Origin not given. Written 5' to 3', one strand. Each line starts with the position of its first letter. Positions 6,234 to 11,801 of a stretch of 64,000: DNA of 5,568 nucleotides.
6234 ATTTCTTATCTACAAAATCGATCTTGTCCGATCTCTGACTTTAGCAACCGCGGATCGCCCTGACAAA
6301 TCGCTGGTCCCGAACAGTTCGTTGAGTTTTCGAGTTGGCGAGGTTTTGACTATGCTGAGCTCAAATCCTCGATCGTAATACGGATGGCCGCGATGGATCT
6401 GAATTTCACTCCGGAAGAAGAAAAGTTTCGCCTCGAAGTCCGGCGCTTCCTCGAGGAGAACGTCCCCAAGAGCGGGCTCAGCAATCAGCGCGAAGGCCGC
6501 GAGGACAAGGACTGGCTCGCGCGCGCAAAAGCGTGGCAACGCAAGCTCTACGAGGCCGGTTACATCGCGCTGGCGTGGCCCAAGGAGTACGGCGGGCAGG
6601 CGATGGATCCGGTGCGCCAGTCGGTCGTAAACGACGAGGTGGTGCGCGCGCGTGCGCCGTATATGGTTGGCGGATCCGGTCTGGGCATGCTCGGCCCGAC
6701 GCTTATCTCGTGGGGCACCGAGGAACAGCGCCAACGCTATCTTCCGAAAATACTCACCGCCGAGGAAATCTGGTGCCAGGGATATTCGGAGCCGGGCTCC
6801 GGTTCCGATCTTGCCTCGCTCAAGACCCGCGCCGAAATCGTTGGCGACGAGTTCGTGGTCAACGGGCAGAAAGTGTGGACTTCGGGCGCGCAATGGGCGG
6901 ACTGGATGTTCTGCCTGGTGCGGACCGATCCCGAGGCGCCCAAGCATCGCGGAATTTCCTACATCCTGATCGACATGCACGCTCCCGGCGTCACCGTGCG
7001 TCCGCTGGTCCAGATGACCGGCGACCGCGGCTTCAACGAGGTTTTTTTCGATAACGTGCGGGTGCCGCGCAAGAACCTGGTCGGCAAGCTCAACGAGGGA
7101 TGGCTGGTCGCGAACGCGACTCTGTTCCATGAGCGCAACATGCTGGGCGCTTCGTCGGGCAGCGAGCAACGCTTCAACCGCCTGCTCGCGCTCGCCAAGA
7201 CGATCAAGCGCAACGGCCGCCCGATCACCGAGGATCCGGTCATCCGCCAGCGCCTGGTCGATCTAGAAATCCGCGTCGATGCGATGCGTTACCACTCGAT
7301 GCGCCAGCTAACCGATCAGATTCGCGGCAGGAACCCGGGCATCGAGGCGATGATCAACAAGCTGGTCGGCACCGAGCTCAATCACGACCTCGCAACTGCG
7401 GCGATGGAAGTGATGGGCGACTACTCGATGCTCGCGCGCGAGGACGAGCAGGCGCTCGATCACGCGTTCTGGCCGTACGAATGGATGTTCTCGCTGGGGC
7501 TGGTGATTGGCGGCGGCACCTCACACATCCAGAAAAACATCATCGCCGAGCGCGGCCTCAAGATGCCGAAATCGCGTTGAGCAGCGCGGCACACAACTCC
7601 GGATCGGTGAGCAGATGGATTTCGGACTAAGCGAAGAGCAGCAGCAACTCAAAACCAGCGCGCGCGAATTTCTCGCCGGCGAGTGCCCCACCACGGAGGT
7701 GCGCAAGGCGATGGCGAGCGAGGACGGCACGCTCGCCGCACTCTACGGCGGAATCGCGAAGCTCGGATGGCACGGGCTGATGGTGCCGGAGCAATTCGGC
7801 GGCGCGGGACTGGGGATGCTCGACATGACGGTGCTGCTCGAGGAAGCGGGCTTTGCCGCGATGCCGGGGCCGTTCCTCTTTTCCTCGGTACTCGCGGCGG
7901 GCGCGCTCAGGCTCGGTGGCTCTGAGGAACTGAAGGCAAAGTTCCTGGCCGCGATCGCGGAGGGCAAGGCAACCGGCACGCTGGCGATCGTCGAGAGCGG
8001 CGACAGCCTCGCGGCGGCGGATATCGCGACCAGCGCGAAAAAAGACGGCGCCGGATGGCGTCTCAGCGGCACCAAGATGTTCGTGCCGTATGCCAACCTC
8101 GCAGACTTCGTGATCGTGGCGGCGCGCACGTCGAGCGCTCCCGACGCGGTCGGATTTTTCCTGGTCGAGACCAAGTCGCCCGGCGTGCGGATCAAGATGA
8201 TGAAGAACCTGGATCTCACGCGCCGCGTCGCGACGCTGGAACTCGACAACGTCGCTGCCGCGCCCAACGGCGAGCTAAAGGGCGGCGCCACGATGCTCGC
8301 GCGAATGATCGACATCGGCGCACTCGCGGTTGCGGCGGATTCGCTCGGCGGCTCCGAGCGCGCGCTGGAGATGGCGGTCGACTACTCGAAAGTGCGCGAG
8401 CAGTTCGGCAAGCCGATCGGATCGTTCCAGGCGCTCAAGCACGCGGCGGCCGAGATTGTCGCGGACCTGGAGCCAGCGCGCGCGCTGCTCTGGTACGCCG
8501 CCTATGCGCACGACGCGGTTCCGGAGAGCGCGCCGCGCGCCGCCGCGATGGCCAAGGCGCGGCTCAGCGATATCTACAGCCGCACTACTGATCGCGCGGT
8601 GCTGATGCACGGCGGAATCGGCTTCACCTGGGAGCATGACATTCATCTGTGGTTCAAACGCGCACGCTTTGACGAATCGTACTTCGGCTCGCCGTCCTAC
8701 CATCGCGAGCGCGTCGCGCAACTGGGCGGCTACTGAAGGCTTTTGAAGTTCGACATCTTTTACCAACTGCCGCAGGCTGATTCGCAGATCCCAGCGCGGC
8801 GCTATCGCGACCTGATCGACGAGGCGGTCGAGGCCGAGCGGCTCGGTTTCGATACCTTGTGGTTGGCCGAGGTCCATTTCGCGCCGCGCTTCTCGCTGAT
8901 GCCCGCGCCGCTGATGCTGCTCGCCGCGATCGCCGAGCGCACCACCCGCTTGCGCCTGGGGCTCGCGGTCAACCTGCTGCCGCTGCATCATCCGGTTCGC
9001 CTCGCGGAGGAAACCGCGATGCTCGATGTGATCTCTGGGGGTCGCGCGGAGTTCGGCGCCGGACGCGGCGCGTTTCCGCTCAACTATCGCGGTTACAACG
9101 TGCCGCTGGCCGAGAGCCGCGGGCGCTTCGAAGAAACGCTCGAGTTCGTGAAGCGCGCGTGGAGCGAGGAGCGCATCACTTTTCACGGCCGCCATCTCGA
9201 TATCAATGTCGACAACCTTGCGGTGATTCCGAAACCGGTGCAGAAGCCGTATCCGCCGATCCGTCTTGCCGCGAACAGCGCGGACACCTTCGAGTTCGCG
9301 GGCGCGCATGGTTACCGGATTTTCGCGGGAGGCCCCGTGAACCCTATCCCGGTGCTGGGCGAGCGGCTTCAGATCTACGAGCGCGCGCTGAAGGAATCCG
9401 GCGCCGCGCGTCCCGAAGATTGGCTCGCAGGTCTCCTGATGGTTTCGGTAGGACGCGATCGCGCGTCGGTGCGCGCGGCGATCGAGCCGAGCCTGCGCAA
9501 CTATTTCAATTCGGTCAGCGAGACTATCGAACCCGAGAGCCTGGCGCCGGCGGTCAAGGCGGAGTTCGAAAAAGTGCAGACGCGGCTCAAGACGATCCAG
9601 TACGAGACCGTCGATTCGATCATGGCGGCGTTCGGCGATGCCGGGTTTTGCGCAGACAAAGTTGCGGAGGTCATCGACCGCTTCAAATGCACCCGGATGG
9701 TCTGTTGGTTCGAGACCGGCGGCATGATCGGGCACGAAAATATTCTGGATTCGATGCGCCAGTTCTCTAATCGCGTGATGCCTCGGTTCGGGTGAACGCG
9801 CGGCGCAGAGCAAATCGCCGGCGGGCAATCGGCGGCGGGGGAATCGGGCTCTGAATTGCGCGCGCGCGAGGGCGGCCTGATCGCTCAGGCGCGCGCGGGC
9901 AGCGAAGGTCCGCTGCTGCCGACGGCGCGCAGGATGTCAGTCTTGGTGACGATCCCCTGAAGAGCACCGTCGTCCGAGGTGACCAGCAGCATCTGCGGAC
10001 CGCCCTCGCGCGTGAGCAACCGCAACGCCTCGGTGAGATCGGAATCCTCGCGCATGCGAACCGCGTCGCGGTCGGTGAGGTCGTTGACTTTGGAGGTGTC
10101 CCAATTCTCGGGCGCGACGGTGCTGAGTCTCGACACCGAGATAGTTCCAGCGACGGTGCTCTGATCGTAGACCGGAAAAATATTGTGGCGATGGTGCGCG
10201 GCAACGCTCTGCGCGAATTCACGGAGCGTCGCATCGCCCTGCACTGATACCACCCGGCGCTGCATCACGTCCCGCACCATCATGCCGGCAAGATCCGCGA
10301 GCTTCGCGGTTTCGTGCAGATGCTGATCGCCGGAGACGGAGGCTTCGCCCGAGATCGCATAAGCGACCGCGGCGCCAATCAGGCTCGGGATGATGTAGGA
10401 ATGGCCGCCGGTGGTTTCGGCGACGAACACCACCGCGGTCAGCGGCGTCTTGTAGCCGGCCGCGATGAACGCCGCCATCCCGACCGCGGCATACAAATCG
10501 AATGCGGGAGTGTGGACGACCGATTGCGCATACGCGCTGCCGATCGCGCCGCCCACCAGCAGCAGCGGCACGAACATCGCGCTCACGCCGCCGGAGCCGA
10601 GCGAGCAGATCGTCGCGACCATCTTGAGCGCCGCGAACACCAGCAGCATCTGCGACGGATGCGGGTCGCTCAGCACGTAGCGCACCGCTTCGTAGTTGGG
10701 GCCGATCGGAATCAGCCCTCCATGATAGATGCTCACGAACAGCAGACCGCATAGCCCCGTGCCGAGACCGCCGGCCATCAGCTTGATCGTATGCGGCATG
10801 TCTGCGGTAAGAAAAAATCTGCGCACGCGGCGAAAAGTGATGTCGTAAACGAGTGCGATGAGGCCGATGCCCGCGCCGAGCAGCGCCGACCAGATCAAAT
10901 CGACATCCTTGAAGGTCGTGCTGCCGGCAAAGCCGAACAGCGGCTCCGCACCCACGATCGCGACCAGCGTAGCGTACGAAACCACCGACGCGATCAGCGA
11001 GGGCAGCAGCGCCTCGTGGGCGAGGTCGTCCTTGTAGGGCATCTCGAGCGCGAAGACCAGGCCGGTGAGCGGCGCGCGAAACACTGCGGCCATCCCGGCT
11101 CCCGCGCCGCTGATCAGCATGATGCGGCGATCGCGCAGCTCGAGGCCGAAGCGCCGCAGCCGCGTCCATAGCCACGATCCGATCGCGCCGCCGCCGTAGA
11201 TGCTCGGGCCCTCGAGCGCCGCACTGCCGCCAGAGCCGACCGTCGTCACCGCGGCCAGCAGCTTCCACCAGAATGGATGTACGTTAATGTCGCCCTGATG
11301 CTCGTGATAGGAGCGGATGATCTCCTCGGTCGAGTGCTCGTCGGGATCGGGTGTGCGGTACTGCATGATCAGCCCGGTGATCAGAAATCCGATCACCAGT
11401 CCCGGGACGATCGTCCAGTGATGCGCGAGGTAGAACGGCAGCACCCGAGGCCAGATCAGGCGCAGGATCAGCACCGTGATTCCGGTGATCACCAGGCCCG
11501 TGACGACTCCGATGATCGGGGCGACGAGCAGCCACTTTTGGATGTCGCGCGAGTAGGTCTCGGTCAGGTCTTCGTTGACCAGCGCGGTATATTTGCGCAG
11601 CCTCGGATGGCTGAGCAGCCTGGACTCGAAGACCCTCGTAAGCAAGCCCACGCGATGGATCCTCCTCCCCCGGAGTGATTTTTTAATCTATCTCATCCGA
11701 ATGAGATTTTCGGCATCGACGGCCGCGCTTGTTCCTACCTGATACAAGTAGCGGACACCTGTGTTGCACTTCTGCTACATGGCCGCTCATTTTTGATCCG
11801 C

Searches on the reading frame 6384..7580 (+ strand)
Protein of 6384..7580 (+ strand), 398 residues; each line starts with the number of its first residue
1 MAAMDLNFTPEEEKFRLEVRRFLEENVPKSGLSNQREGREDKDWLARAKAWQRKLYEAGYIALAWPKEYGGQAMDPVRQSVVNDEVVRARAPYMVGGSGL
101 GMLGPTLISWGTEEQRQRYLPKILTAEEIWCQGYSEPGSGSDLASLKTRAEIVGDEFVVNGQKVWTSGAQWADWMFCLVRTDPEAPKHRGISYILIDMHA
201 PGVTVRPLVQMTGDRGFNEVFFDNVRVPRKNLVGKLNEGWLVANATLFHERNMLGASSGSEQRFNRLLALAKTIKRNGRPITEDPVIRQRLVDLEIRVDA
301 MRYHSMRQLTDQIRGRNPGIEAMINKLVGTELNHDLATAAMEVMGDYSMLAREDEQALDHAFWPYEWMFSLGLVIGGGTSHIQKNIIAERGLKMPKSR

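Call 50: search_protein_families(library=pfam, proteins=[window:6384-7580:+], max_evalue=0.0001)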
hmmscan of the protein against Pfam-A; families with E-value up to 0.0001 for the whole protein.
window:6384-7580:+ (398 aa): 3 families
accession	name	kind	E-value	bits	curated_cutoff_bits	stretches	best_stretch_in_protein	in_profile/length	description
PF00441.29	Acyl-CoA_dh_1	-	2.8e-23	83.2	22.4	1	237-391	1-149/150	Acyl-CoA dehydrogenase, C-terminal domain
PF02770.24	Acyl-CoA_dh_M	-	2.5e-22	79.3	33.3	1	131-225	1-97/97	Acyl-CoA dehydrogenase, middle domain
PF02771.21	Acyl-CoA_dh_N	-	5.6e-21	75.5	22.9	1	9-127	1-113/113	Acyl-CoA dehydrogenase, N-terminal domain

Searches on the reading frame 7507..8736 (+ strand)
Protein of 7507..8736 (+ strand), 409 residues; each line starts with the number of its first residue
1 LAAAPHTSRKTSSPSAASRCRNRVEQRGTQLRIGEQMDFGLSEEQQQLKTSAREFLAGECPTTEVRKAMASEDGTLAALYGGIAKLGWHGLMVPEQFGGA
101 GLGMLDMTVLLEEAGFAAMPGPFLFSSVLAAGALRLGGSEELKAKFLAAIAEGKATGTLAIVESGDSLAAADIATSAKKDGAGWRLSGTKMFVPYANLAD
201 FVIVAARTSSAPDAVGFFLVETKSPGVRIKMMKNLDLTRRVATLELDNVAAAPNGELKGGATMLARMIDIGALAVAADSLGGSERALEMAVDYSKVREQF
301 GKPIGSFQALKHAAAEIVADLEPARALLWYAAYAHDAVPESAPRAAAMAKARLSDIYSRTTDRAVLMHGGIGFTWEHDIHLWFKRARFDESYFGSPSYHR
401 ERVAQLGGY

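Call 50: search_protein_families(library=pfam, proteins=[window:7507-8736:+], max_evalue=0.0001)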
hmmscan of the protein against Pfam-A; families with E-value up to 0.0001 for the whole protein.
window:7507-8736:+ (409 aa): 4 families
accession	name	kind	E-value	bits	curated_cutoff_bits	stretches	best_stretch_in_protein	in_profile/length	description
PF00441.29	Acyl-CoA_dh_1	-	5e-30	105.1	22.4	1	260-405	3-147/150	Acyl-CoA dehydrogenase, C-terminal domain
PF02771.21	Acyl-CoA_dh_N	-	9.1e-19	68.3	22.9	1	42-154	1-113/113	Acyl-CoA dehydrogenase, N-terminal domain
PF02770.24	Acyl-CoA_dh_M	-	1.5e-10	41.5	33.3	1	160-234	3-80/97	Acyl-CoA dehydrogenase, middle domain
PF08028.16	Acyl-CoA_dh_2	-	2.2e-08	34.9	22.7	1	274-375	2-112/134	Acyl-CoA dehydrogenase, C-terminal domain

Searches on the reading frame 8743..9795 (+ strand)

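Call 50: search_protein_families(library=pfam, proteins=[window:8743-9795:+], max_evalue=0.0001)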
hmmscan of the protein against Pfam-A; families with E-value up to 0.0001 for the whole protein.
window:8743-9795:+ (350 aa): 1 family
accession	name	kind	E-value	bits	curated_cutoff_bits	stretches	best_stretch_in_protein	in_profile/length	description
PF00296.26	Bac_luciferase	-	5.3e-60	203.9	27.9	1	1-310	1-307/314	Luciferase-like monooxygenase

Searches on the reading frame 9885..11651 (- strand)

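Call 50: search_protein_families(library=pfam, proteins=[window:9885-11651:-], max_evalue=0.0001)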
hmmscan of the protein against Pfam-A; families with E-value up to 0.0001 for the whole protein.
window:9885-11651:- (588 aa): 2 families
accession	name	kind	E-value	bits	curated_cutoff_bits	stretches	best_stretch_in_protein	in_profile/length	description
PF00654.25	Voltage_CLC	-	2.4e-71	241.1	24.8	1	88-434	1-345/346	Voltage gated chloride channel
PF00571.33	CBS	-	9.8e-16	58.3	24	2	522-577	1-55/57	CBS domain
